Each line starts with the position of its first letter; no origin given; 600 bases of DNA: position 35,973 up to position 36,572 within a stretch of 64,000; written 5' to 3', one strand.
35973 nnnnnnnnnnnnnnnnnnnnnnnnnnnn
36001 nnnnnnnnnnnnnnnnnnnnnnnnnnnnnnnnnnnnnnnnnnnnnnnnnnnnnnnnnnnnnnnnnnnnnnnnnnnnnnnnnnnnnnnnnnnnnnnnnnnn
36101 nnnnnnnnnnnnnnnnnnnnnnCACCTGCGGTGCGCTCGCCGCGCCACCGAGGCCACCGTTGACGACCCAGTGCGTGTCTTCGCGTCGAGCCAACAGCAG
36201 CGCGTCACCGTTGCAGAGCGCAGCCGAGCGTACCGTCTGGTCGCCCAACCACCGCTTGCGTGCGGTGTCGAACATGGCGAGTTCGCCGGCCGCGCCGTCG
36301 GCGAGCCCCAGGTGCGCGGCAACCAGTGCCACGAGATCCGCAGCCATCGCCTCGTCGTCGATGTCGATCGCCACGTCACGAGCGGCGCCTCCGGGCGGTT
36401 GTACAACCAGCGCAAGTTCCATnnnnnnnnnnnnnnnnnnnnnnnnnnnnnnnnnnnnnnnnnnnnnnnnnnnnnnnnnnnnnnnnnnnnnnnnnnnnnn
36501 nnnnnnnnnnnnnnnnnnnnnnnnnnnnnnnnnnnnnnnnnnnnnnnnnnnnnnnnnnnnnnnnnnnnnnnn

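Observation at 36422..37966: Kinase-fold membrane protein with a dead catalytic loop, translationally coupled to the secretion ATPase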

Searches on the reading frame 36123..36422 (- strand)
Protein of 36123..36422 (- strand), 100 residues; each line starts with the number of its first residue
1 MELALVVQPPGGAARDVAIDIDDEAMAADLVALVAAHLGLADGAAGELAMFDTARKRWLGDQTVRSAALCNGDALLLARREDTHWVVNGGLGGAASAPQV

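Call 77: search_protein_families(library=pfam, alignment_id=A9, max_evalue=0.1)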
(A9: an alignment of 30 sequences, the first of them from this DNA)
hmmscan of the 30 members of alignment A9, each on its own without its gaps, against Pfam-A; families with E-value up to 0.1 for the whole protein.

A. member 1, seq(100 aa): 0 families

B. families by the number of members that match (of 30 scanned): 11 families
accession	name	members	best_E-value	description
PF08817.16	YukD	7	0.00036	WXG100 protein secretion system (Wss), protein YukD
PF06234.18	TmoB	3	0.00035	Toluene-4-monooxygenase system protein B (TmoB)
PF21403.4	OTU1_UBXL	3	0.016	OTU1, UBXL domain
PF00932.25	LTD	1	0.01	Lamin Tail Domain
PF25822.1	UBL_USP40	1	0.015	USP40 ubiquitin-like domain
PF16450.11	Prot_ATP_ID_OB_C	1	0.024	Proteasomal ATPase OB C-terminal domain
PF02669.20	KdpC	1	0.055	K+-transporting ATPase, c chain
PF23214.1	SH3_CYT4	1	0.058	Mitochondrial protein cyt-4 SH3 domain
PF13305.11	TetR_C_33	1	0.061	Tetracyclin repressor-like, C-terminal domain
PF19690.4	DUF6191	1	0.069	Family of unknown function (DUF6191)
PF00498.31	FHA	1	0.072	FHA domain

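Call 78: search_solved_structures(query=A9, max_evalue=1, show_alignments=2)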
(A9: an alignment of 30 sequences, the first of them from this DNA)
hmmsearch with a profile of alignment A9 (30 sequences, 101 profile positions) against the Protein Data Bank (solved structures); distinct sequences matched with E-value up to 1: 49.
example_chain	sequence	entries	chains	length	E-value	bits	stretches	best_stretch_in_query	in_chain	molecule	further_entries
2mlb_A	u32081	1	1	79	2.6e-06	30.8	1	16-80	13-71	redesigned ubiquitin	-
5zew_A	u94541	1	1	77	5.5e-05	26.5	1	1-81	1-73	Ubiquitin-like protein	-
6fj7_A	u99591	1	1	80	5.6e-05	26.5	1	1-81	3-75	Ubiquitin-like protein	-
2mqj_A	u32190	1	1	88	6.7e-05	26.3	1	1-81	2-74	Ubiquitin-like protein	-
6fnn_C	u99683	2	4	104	0.00013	25.4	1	1-81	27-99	Ubiquitin-like protein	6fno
6jh1_D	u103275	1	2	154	0.00025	24.4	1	4-80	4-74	Ubiquitin-like protein ISG15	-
9jtc_C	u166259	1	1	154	0.00031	24.1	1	4-80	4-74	Ubiquitin-like protein ISG15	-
6l0l_A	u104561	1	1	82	0.0057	20.1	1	9-86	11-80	Hydra-1ubq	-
1wgd_A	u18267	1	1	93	0.0083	19.5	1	3-49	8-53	Homocysteine-responsive endoplasmic reticulum-resident ubiquitin-like domain member 1 prot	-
1z2m_A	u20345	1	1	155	0.0085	19.5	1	1-83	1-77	interferon, alpha-inducible protein (clone IFI-15K)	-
6bi8_C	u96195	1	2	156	0.0087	19.5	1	1-83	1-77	Ubiquitin-like protein ISG15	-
8oif_I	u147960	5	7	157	0.0089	19.4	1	1-83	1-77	Ubiquitin-like protein ISG15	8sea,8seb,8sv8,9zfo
3pse_B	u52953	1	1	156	0.0092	19.4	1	1-82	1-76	Ubiquitin-like protein ISG15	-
3rt3_B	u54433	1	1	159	0.0093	19.4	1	1-83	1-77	Ubiquitin-like protein ISG15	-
9nn9_A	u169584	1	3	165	0.01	19.2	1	1-83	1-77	Ubiquitin-like protein ISG15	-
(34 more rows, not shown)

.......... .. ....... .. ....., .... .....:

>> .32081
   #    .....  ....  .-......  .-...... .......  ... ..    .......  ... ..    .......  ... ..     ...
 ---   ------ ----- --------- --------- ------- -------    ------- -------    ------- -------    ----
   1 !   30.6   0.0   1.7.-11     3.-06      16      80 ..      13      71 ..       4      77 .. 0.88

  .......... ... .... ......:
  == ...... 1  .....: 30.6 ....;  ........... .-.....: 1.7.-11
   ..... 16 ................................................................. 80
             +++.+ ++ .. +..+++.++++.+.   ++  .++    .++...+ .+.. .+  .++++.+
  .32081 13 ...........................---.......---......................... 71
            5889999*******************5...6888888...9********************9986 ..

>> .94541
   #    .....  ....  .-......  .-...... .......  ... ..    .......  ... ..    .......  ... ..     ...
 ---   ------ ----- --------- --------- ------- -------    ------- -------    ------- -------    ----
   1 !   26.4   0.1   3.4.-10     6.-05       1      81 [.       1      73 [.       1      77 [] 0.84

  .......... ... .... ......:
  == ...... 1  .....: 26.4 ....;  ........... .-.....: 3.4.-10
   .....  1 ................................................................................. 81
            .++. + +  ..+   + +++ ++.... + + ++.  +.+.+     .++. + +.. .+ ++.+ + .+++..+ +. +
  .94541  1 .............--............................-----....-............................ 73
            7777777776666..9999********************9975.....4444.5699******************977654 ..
